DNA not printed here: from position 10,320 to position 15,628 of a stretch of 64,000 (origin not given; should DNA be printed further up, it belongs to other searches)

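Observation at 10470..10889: Bacterial-type DUF1761-like small membrane protein in a eukaryotic context (possible horizontal transfer)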

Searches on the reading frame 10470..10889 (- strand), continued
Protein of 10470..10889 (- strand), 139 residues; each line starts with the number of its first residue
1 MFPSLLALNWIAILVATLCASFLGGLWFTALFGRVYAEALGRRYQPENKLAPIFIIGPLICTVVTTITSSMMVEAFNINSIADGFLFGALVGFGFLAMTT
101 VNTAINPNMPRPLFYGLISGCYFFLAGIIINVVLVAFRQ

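Call 56: find_related_loci(query=window:10470-10889:-, collection=metagenome_contigs, flank=5000)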
Query window:10470-10889:- (139 aa) in metagenome_contigs; peptide patterns used: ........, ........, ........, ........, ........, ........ (x = any residue, [..] = any of these).
224 stretches matched a pattern; 41 encode a relative of the query (tblastn E <= 1e-3); 41 distinct loci.
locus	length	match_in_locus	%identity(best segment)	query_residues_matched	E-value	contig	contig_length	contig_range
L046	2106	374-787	61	1-138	3e-52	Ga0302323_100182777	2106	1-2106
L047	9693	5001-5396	60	4-135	3e-51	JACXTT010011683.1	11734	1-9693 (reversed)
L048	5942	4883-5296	54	1-138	7e-51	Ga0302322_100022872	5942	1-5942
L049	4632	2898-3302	54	1-135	3e-50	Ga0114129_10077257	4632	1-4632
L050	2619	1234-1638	53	1-135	4e-50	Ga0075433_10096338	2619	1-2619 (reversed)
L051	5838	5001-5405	53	1-135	4e-49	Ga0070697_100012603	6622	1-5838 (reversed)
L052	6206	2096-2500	53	1-135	4e-49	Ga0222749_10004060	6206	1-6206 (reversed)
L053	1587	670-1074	54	1-135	5e-50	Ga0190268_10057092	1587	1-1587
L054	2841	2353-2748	55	4-135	1e-47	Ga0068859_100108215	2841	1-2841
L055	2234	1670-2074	50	1-135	2e-47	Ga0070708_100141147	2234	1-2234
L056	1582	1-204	49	71-138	1e-16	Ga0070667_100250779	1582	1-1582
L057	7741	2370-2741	31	8-133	1e-9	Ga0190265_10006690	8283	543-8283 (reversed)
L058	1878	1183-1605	31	1-138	2e-9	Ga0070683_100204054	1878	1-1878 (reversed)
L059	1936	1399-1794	28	8-138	2e-9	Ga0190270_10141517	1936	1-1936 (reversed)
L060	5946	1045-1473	23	1-138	8e-8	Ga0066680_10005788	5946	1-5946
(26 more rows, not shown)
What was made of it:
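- The JGI metagenome scan finds nothing above 61% identity (call 56).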

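Call 59: search_protein_families(library=pfam, alignment_id=A3, max_evalue=0.00001)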
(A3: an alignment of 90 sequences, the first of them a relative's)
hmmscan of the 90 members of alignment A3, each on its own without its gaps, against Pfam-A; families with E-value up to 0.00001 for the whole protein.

A. member 1, L001:251-973:- (240 aa): 1 family
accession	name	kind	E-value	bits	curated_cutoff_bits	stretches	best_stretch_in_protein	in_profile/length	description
PF00440.29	TetR_N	-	4.6e-10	39.6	24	1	18-63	1-46/47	Bacterial regulatory proteins, tetR family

B. families by the number of members that match (of 90 scanned): 68 families (the first 25 are shown)
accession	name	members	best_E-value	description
PF13280.12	WYL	8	1.7e-20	WYL domain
PF00440.29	TetR_N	8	3.1e-14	Bacterial regulatory proteins, tetR family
PF08279.18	HTH_11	7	5.5e-17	HTH domain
PF16859.10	TetR_C_11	5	4.9e-24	Tetracyclin repressor-like, C-terminal domain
PF13376.11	OmdA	4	1.9e-16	Bacteriocin-protection, YdeI or OmpD-Associated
PF00158.32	Sigma54_activat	3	2.2e-73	Sigma-54 interaction domain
PF04909.20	Amidohydro_2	3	2e-38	Amidohydrolase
PF25601.1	AAA_lid_14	3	6.2e-23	AAA+ ATPase lid domain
PF14532.12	Sigma54_activ_2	3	1.8e-21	Sigma-54 interaction domain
PF00903.31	Glyoxalase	3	4.2e-12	Glyoxalase/Bleomycin resistance protein/Dioxygenase superfamily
PF25583.1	WCX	3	1.7e-10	WCX domain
PF00248.27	Aldo_ket_red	2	6.9e-61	Aldo/keto reductase family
PF06182.17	ABC2_membrane_6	2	1.1e-42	ABC-2 family transporter protein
PF08447.18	PAS_3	2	2.9e-33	PAS fold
PF05163.17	DinB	2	1.2e-31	DinB family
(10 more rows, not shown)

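Call 64: list_cluster_members(proteins=[P0167, P0168, P0171, P0174, P0181, P0187, P0195, P0203, P0209, P0235])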
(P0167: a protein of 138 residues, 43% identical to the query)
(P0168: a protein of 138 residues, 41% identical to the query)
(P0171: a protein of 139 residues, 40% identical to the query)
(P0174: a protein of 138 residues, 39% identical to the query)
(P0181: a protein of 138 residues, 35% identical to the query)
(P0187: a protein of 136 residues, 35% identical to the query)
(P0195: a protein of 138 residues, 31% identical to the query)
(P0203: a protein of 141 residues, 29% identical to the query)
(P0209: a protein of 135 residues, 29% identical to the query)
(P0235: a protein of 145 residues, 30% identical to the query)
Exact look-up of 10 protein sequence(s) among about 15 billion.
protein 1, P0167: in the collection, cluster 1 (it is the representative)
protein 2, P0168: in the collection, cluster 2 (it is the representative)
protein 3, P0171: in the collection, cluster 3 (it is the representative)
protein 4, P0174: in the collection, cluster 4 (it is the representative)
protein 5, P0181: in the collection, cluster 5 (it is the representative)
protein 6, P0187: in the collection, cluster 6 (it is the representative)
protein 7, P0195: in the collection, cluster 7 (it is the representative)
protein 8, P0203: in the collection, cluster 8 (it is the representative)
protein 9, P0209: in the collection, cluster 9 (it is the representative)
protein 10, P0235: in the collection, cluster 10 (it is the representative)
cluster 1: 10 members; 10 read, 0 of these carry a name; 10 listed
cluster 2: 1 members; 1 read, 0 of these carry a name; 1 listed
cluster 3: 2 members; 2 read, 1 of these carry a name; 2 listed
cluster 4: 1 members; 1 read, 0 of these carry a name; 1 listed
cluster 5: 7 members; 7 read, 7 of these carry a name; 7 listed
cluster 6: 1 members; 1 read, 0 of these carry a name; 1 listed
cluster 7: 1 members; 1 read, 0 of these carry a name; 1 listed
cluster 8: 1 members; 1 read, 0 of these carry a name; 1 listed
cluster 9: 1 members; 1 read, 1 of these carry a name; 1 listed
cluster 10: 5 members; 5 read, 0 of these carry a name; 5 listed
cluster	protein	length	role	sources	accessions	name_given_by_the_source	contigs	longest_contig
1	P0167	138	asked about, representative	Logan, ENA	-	-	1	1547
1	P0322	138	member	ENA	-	-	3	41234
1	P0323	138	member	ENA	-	-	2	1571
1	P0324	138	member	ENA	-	-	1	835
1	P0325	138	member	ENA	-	-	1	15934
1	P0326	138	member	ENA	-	-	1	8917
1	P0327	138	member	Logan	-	-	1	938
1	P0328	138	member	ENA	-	-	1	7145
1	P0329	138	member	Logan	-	-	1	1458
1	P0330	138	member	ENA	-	-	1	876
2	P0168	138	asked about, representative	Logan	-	-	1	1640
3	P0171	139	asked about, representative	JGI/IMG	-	hypothetical protein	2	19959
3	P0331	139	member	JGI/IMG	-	-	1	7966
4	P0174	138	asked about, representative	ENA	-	-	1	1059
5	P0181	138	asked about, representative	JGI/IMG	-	hypothetical protein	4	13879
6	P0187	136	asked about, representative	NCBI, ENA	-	-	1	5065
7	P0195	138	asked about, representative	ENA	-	-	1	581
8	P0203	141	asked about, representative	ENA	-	-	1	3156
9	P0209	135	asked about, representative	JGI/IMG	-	hypothetical protein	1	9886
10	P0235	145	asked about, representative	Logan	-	-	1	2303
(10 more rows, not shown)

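Call 71: search_protein_families(library=padloc, proteins=[window:10470-10889:-, L006:3284-4237:-, L008:3403-4317:+], max_evalue=0.01)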
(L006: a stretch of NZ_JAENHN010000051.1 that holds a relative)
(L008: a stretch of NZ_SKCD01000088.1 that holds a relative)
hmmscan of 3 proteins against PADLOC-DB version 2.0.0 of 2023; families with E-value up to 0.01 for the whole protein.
window:10470-10889:- (139 aa): 0 families

L006:3284-4237:- (317 aa): 11 families
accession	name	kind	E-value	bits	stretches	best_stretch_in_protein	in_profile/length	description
PDLC01457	WYL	-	2.4e-55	185.6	1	11-299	1-228/229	"CAS-I,CAS-II,CAS-III,CAS-IV,CAS-V,CAS-VI; associated_signaling"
PDLC01652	WYL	-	3.3e-28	97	1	140-306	14-156/162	"CAS-I,CAS-II,CAS-III,CAS-IV,CAS-V,CAS-VI; associated_signaling"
PDLC01766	Cas3c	-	8.8e-07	25.5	1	11-306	5-307/1009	-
PDLC03787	RTasWYL-YodC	-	1.3e-05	22.6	1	123-213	261-350/354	DRT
PDLC01850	CARF3--CARF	-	0.00011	20.2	1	13-71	144-200/209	-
PDLC04133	mad1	-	0.00087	17.5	1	26-51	3-28/60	mads_1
PDLC01434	CasR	-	0.00091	17.1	1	13-57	127-170/191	"CAS-I,CAS-II,CAS-III,CAS-IV,CAS-V,CAS-VI; associated_signaling"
PDLC01852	CARF3--CARF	-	0.0018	16.2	1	12-65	141-194/208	-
PDLC01860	CARF3--CARF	-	0.0034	15.5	0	12-66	141-195/210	-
PDLC01044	Csa3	-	0.0049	14.8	1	14-57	136-178/194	Type I-A associated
PDLC01268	CasR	-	0.0096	13.9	0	13-57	123-166/179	"CAS-I,CAS-II,CAS-III,CAS-IV,CAS-V,CAS-VI; associated_signaling"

L008:3403-4317:+ (305 aa): 7 families
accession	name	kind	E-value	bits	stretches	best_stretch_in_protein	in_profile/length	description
PDLC01457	WYL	-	4.8e-51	171.6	1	1-286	1-228/229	"CAS-I,CAS-II,CAS-III,CAS-IV,CAS-V,CAS-VI; associated_signaling"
PDLC01652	WYL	-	3.7e-32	109.9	1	123-298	14-161/162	"CAS-I,CAS-II,CAS-III,CAS-IV,CAS-V,CAS-VI; associated_signaling"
PDLC03787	RTasWYL-YodC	-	8.1e-05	19.9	1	135-193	285-347/354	DRT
PDLC01484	WYL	-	0.00011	19.5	1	14-193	108-282/437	"CAS-I,CAS-II,CAS-III,CAS-IV,CAS-V,CAS-VI; associated_signaling"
PDLC01510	WYL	-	0.00011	19.5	1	14-193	108-282/437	"CAS-I,CAS-II,CAS-III,CAS-IV,CAS-V,CAS-VI; associated_signaling"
PDLC01766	Cas3c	-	0.0031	13.7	0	170-303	181-317/1009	-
PDLC01046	WYL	-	0.0094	13.1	0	15-193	100-279/435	HTH-WYL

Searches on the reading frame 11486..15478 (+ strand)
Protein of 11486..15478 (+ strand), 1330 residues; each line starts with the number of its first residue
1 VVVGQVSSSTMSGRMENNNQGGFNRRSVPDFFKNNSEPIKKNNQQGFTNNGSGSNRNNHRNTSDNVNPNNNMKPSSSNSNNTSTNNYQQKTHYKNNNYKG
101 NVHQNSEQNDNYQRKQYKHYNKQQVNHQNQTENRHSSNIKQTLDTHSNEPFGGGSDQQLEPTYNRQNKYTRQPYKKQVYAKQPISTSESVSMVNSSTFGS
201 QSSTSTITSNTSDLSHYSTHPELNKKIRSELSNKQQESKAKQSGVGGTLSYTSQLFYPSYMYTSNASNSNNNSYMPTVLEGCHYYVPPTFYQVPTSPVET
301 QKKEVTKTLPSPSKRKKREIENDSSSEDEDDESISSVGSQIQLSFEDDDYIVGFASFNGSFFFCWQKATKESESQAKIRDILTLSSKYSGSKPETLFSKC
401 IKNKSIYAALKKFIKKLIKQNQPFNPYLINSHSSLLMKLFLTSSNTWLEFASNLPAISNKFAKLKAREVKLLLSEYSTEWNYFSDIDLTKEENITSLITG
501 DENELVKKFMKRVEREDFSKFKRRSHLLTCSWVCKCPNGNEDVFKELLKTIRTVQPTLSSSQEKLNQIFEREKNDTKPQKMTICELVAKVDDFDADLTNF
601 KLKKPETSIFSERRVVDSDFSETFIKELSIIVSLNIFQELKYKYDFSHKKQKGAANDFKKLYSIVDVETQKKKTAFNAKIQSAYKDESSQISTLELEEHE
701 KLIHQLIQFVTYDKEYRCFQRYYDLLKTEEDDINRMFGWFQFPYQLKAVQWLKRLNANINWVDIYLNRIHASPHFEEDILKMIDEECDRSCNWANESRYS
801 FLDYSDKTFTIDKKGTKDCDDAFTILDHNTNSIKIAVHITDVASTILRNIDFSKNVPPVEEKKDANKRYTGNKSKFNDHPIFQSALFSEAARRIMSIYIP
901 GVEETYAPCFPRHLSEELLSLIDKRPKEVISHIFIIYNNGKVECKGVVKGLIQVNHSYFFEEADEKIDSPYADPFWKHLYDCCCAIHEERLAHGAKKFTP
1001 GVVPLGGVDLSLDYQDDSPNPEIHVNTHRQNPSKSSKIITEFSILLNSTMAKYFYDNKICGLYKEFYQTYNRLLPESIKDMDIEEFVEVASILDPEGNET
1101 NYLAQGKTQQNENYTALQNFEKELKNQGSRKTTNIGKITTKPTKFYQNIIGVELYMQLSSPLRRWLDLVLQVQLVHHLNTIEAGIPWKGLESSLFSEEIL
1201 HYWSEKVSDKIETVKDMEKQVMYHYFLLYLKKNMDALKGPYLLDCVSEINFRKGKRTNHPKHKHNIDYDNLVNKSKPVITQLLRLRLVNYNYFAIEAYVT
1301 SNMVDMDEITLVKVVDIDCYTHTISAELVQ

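Call 10: search_protein_families(library=pfam, proteins=[window:11486-15478:+], max_evalue=0.001)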
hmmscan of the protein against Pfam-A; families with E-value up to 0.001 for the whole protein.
window:11486-15478:+ (1330 aa): 1 family
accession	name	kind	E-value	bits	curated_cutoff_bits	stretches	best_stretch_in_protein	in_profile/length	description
PF00773.25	RNB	-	7.5e-37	127.7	29.3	1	807-1179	8-325/326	RNB domain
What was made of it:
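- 11486..15478 (+): Context: eukaryotic neighbour, RNB-domain (RNase II/Dis3-like) protein, ORF of 1330 aa. Pfam PF00773, E=7.5e-37 (call 10).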
